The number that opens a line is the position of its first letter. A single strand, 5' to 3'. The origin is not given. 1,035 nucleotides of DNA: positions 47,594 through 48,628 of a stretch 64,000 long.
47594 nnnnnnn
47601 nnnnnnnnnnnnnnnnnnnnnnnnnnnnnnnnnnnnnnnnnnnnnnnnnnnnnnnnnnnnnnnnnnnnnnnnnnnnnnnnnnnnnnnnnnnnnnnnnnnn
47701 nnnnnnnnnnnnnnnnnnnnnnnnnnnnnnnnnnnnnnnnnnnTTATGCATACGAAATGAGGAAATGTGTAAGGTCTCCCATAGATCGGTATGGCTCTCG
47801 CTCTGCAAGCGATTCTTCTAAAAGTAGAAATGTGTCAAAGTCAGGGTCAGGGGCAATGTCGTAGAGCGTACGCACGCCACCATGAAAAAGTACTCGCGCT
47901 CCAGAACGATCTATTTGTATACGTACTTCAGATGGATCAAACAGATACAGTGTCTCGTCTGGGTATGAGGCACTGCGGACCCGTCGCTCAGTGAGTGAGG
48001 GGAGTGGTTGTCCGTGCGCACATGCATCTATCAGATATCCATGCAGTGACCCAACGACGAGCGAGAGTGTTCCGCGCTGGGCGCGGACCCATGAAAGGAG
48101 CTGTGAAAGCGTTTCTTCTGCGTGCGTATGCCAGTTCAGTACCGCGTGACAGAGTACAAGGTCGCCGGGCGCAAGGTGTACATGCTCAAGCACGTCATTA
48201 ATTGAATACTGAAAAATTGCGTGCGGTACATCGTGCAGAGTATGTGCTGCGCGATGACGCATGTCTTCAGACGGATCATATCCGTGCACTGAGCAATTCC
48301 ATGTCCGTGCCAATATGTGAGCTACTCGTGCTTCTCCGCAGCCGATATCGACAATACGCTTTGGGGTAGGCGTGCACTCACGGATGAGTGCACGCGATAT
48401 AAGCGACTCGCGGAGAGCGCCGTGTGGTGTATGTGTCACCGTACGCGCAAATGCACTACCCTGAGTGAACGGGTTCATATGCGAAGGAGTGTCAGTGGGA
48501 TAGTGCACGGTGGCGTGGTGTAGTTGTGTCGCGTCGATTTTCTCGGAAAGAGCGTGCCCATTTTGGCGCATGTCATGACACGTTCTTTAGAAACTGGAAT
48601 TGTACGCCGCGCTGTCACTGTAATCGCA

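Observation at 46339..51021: Unusual four-gene sulfur / methyl / ATPase operon next to a Fur-family regulator and a ZIP transporter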

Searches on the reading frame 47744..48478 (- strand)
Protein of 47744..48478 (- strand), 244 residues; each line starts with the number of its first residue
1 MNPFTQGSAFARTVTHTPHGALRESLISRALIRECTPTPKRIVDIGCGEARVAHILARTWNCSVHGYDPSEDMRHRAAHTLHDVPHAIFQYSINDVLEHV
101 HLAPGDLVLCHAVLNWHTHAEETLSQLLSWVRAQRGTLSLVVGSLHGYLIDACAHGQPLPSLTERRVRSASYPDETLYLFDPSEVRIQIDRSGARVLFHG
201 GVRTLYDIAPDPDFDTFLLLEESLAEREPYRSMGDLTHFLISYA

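Call 3: search_protein_families(library=pfam, proteins=[window:47744-48478:-], max_evalue=0.01)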
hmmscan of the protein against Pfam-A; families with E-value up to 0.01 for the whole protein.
window:47744-48478:- (244 aa): 6 families
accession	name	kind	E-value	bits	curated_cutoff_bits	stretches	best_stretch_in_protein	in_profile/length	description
PF08242.18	Methyltransf_12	-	5.7e-10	40.2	30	1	43-132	1-93/98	Methyltransferase domain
PF13489.12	Methyltransf_23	-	1.5e-09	38.2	27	1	28-133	14-110/164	Methyltransferase domain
PF13649.12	Methyltransf_25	-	2.1e-09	38.4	27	1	42-131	1-93/97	Methyltransferase domain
PF08241.18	Methyltransf_11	-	2.9e-08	34.7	21.2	1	43-127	1-83/95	Methyltransferase domain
PF13847.12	Methyltransf_31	-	5.4e-06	26.6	27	1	40-129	5-99/145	Methyltransferase domain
PF05219.18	DREV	-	0.0037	16.8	26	1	37-149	93-196/265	DREV methyltransferase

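Call 4: search_protein_families(library=ncbifam, proteins=[window:47744-48478:-], max_evalue=0.01)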
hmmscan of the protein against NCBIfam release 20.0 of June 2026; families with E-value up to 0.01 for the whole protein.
window:47744-48478:- (244 aa): 13 families
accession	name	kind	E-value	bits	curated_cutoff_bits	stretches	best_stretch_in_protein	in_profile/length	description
NF008264.0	PRK11036.1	equivalog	5.2e-19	68.7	366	1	9-239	12-250/261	tRNA uridine 5-oxyacetic acid(34) methyltransferase CmoM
NF010703.0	PRK14103.1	equivalog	2.7e-10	40.1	320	1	36-129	27-114/256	trans-aconitate 2-methyltransferase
NF002463.0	PRK01683.1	equivalog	1.2e-09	38.2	297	1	37-138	30-126/258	trans-aconitate 2-methyltransferase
TIGR02072.1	BioC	equivalog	1.4e-08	34.9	184.95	1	36-133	32-126/244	malonyl-ACP O-methyltransferase BioC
NF045667.1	MTase_DVU1556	equivalog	1.4e-06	27.9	155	1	27-127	11-107/213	DVU_1556 family methyltransferase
TIGR01983.1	UbiG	equivalog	3.6e-06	26.4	102.95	1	37-136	48-147/228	bifunctional 2-polyprenyl-6-hydroxyphenol methylase/3-demethylubiquinol 3-O-methyltransferase UbiG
NF043040.1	corrin_prot_MT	hypoth_equivalog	0.00017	21.1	180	1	27-83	30-85/216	corrinoid protein-associated methyltransferase CpaM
TIGR02021.1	BchM-ChlM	equivalog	0.00078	18.9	158.9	1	21-133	39-149/218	magnesium protoporphyrin IX methyltransferase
TIGR01934.1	MenG_MenH_UbiE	subfamily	0.0012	18.1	158.35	1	37-93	37-94/223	ubiquinone/menaquinone biosynthesis methyltransferase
NF001244.0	PRK00216.1-5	equivalog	0.0027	17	216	1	37-97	46-110/236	bifunctional demethylmenaquinone methyltransferase/2-methoxy-6-polyprenyl-1,4-benzoquinol methylase UbiE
NF004851.0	PRK06202.1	equivalog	0.0065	15.9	243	1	32-129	56-152/237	hypothetical protein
NF008686.0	PRK11705.1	equivalog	0.0077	15.3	400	0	40-88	169-217/383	cyclopropane fatty acyl phospholipid synthase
TIGR04543.1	ketoArg_3Met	equivalog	0.0088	15.2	425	0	28-81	139-193/336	2-ketoarginine methyltransferase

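Call 8: search_solved_structures(query=window:47744-48478:-, max_evalue=0.01, show_alignments=1)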
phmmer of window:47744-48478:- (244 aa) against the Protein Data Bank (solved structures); distinct sequences matched with E-value up to 0.01: 3.
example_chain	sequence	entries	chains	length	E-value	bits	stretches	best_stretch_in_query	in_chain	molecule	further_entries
8joz_A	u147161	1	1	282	1.8e-13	53.8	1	9-239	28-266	tRNA 5-carboxymethoxyuridine methyltransferase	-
4htf_A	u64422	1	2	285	1.9e-13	53.8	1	9-239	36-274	S-adenosylmethionine-dependent methyltransferase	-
9sls_A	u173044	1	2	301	0.0017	21.1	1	37-150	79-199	Methyltransferase type 12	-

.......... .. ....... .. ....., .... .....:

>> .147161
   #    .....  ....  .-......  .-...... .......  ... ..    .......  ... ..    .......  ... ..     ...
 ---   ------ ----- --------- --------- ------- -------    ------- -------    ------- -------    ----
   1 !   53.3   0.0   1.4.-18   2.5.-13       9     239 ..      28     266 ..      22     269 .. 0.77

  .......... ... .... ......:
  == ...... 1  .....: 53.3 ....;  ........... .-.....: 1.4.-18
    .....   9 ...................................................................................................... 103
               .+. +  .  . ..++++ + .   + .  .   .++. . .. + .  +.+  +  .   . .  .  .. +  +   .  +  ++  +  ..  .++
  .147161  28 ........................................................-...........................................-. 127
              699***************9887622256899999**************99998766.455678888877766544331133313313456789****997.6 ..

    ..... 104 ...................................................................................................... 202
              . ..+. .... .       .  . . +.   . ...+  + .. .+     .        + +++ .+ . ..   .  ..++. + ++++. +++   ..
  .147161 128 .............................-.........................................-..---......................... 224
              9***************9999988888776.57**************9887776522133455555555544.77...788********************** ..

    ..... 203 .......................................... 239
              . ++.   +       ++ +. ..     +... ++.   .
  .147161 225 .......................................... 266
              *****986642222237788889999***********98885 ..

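Call 53: search_protein_families(library=pfam, proteins=[L063:8294-8647:+, L079:1933-3729:+, L072:5567-5986:-, L074:1781-2986:-, L088:2797-3498:-, L029:3117-4298:+, L014:5125-6144:-, L014:7400-7942:+, L014:6586-7425:+, L029:5346-6161:+], max_evalue=0.001)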
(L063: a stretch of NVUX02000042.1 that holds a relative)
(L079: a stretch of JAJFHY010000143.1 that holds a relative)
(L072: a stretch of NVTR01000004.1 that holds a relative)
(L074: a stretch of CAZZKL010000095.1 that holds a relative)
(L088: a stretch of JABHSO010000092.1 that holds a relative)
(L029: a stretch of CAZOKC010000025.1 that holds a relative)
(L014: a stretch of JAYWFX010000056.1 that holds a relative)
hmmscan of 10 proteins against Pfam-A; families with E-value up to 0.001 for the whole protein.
L063:8294-8647:+ (118 aa): 2 families
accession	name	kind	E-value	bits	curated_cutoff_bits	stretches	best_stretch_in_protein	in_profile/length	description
PF12840.13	HTH_20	-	9.4e-09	35.6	27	1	20-70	1-49/51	Helix-turn-helix domain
PF01022.26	HTH_5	-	2e-07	31.2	22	1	28-70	7-46/47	Bacterial regulatory protein, arsR family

L079:1933-3729:+ (599 aa): 26 families (the best 25 are shown)
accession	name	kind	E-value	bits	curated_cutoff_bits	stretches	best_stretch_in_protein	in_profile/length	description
PF02374.21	ArsA_ATPase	-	4.4e-96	322.1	24.3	3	17-299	2-300/305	Anion-transporting ATPase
PF13614.12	AAA_31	-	8.1e-21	75.2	27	2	20-159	6-133/177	AAA domain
PF01656.29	CbiA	-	5.1e-19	68.9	25.4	2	339-482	4-54/125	CobQ/CobB/MinD/ParA nucleotide binding domain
PF00142.24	Fer4_NifH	-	1.5e-13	51.3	25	2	20-70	4-55/271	4Fe-4S iron sulfur cluster binding proteins, NifH/frxC family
PF10609.15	ParA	-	6.4e-11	42.6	27.1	2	337-370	7-40/246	NUBPL iron-transfer P-loop NTPase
PF20720.3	nSTAND3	-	1.3e-08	35.1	27.2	0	335-368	18-51/155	Novel STAND NTPase 3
PF03308.22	MeaB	-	2.3e-08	33.8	23.1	0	337-383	36-83/273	Methylmalonyl Co-A mutase-associated GTPase MeaB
PF13191.12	AAA_16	-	2.5e-08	35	32.6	1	321-452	11-137/167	AAA ATPase domain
PF01695.23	IstB_IS21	-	4.1e-08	33.5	24.1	0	3-53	79-129/238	IstB-like ATP binding protein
PF13481.12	AAA_25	-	2.5e-07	31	27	0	332-367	31-65/195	AAA domain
PF00448.28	SRP54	-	6.8e-07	29.6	22.7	0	336-371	3-38/196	SRP54-type protein, GTPase domain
PF06564.18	CBP_BcsQ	-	2.4e-06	27.7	21.3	0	24-67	10-53/234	Cellulose biosynthesis protein BcsQ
PF25199.1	nSTAND_NTPase5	-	2.9e-06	27.6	34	0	297-373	2-81/145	Novel STAND NTPase 5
PF05970.20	PIF1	-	7.9e-06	26.1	25.9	0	9-51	15-57/223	PIF1-like helicase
PF01583.26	APS_kinase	-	1e-05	26.1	21.1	0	18-52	4-38/152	Adenylylsulphate kinase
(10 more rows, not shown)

L072:5567-5986:- (140 aa): 1 family
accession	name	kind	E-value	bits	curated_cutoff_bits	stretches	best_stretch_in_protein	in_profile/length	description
PF06953.17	ArsD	-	1.9e-39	135.2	27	1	11-128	1-119/123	Arsenical resistance operon protein ArsD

L074:1781-2986:- (402 aa): 1 family
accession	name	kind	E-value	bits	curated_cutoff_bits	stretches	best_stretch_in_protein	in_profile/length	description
PF00155.27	Aminotran_1_2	-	2e-31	109.9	19.7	1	55-394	19-361/361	Aminotransferase class I and II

L088:2797-3498:- (234 aa): 1 family
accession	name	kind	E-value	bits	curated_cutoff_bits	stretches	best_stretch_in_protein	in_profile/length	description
PF00230.25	MIP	-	7.8e-27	94.9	25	1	19-162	8-155/222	Major intrinsic protein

L029:3117-4298:+ (394 aa): 2 families
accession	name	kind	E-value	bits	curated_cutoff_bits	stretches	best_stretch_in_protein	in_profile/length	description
PF02492.25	cobW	-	2.4e-56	190.6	20.7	1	5-210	1-179/180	CobW/HypB/UreG, nucleotide-binding domain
PF07683.19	CobW_C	-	2e-19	69.7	22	1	256-371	1-94/94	Cobalamin synthesis protein cobW C-terminal domain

L014:5125-6144:- (339 aa): 1 family
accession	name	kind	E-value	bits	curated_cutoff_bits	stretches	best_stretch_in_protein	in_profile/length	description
PF01297.22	ZnuA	-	2.4e-87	293.2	29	1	65-331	1-261/263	Zinc-uptake complex component A periplasmic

L014:7400-7942:+ (180 aa): 0 families

L014:6586-7425:+ (279 aa): 6 families
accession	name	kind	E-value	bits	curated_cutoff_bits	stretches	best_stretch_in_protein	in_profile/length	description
PF01656.29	CbiA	-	1.1e-14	54.9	25.4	1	4-231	3-115/125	CobQ/CobB/MinD/ParA nucleotide binding domain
PF13614.12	AAA_31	-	1.2e-09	38.8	27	1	5-80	6-63/177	AAA domain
PF02374.21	ArsA_ATPase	-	2e-06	27.7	24.3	1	3-52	4-53/305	Anion-transporting ATPase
PF00142.24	Fer4_NifH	-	2.3e-06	27.7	25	1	1-42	1-42/271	4Fe-4S iron sulfur cluster binding proteins, NifH/frxC family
PF10609.15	ParA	-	9.5e-05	22.4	27.1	1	5-37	9-41/246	NUBPL iron-transfer P-loop NTPase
PF16575.11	CLP1_P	-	0.00053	20.3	26.6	0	7-38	1-32/188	mRNA cleavage and polyadenylation factor CLP1 P-loop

L029:5346-6161:+ (271 aa): 2 families
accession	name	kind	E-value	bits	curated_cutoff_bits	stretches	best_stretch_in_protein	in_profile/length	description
PF13847.12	Methyltransf_31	-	0.00062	19.9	27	1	43-151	3-108/145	Methyltransferase domain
PF08242.18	Methyltransf_12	-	0.00095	20.3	30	0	48-144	1-92/98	Methyltransferase domain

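Call 80: search_protein_families(library=pfam, proteins=[P0264, P0265, P0267, P0268, P0272, P0277, P0296, P0299, P0325, P0376], max_evalue=0.0001)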
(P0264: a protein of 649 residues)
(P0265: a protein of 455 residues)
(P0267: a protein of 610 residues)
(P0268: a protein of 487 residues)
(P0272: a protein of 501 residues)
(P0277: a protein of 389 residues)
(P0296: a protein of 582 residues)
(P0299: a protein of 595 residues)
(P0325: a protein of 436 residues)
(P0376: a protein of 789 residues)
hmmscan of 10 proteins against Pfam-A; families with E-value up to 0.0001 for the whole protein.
P0264 (649 aa): 1 family
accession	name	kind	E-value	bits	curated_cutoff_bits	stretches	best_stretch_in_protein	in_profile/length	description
PF02195.25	ParB_N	-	4.9e-05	23.7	26.3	0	201-280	6-86/95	ParB N-terminal domain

P0265 (455 aa): 0 families

P0267 (610 aa): 0 families

P0268 (487 aa): 0 families

P0272 (501 aa): 0 families

P0277 (389 aa): 1 family
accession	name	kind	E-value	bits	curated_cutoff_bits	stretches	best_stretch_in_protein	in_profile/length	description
PF00175.26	NAD_binding_1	-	1e-15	58.7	22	1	243-349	2-108/109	Oxidoreductase NAD-binding domain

P0296 (582 aa): 2 families
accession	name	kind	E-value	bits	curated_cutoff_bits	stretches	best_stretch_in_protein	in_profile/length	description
PF00291.31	PALP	-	3.6e-50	171.4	35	1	282-552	4-294/295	Pyridoxal-phosphate dependent enzyme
PF02195.25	ParB_N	-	6e-06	26.7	26.3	1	5-78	9-84/95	ParB N-terminal domain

P0299 (595 aa): 1 family
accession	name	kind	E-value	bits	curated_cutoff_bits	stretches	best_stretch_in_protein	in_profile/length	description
PF02195.25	ParB_N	-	1.5e-06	28.6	26.3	1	473-536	19-83/95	ParB N-terminal domain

P0325 (436 aa): 1 family
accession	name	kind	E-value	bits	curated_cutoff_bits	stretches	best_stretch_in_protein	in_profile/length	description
PF00291.31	PALP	-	2.3e-74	250.8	35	1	146-424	2-295/295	Pyridoxal-phosphate dependent enzyme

P0376 (789 aa): 0 families

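Call 81: search_protein_families(library=padloc, proteins=[P0001, P0004, P0006, P0008], max_evalue=0.01)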
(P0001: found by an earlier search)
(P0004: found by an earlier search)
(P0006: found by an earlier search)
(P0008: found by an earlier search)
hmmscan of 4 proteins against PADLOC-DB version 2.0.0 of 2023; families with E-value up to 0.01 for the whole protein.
P0001 (470 aa): 0 families

P0004 (244 aa): 1 family
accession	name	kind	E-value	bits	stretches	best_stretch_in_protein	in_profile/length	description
PDLC04134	mad2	-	1.7e-08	31.7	1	27-132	278-383/492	mads_2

P0006 (125 aa): 0 families

P0008 (310 aa): 0 families

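Call 85: search_protein_families(library=pfam, proteins=[L093:1-1245:+, L093:1233-2543:+, L093:2530-3723:+, L095:6445-7086:+, L103:353-1165:+, L147:1643-2884:-, P0266, P0347, P0352, P0328], max_evalue=0.0001)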
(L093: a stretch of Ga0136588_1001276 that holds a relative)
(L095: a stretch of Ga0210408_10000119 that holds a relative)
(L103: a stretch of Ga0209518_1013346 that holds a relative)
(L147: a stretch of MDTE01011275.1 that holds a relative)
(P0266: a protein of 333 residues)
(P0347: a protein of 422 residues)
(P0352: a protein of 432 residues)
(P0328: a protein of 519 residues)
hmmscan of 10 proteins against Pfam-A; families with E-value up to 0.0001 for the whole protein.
L093:1-1245:+ (415 aa): 1 family
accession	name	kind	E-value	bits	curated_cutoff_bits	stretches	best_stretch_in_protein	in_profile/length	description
PF02784.22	Orn_Arg_deC_N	-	2.4e-21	76.6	23.4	1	3-189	20-217/247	Pyridoxal-dependent decarboxylase, pyridoxal binding domain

L093:1233-2543:+ (437 aa): 2 families
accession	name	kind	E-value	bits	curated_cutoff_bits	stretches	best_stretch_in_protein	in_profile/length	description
PF00291.31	PALP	-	2.7e-46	158.7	35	1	9-297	1-295/295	Pyridoxal-phosphate dependent enzyme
PF00581.25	Rhodanese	-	1.7e-09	38.5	22.2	1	337-428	3-102/102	Rhodanese-like domain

L093:2530-3723:+ (398 aa): 1 family
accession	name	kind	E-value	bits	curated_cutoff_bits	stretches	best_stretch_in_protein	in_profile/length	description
PF00266.25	Aminotran_5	-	1.7e-77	261.4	21.5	1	25-389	1-371/371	Aminotransferase class-V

L095:6445-7086:+ (214 aa): 1 family
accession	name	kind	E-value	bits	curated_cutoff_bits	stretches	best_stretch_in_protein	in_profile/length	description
PF01507.26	PAPS_reduct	-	5.7e-38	131.1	22.5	1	28-181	2-173/175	Phosphoadenosine phosphosulfate reductase domain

L103:353-1165:+ (271 aa): 1 family
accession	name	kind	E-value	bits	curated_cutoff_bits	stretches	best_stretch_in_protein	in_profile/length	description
PF01678.24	DAP_epimerase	-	8.1e-56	187.7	34.7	2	13-131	1-120/121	Diaminopimelate epimerase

L147:1643-2884:- (414 aa): 3 families
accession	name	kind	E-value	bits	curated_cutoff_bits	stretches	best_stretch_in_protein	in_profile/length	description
PF00266.25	Aminotran_5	-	4.7e-55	187.5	21.5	1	26-405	1-371/371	Aminotransferase class-V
PF01053.26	Cys_Met_Meta_PP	-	6.8e-07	28.6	27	1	105-237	84-209/381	Cys/Met metabolism PLP-dependent enzyme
PF01041.23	DegT_DnrJ_EryC1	-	4.9e-05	23.1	19.8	1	107-231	59-174/360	DegT/DnrJ/EryC1/StrS aminotransferase family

P0266 (333 aa): 1 family
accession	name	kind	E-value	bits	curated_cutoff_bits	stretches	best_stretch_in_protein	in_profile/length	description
PF02195.25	ParB_N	-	8.6e-05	23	26.3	0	11-39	52-80/95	ParB N-terminal domain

P0347 (422 aa): 3 families
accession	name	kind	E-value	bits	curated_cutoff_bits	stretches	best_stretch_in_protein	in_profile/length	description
PF00483.29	NTP_transferase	-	3e-20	73.3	21.2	1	7-215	2-184/245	Nucleotidyl transferase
PF12804.13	NTP_transf_3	-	5.5e-08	33.6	27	1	7-134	1-99/160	MobA-like NTP transferase domain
PF02195.25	ParB_N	-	6.7e-05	23.3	26.3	0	296-367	10-83/95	ParB N-terminal domain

P0352 (432 aa): 1 family
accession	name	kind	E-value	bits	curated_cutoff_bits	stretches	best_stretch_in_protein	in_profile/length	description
PF00483.29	NTP_transferase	-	2.5e-18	67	21.2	1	7-262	2-233/245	Nucleotidyl transferase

P0328 (519 aa): 1 family
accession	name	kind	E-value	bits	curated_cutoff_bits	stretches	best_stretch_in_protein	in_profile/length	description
PF00266.25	Aminotran_5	-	2.2e-59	201.8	21.5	1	19-383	1-369/371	Aminotransferase class-V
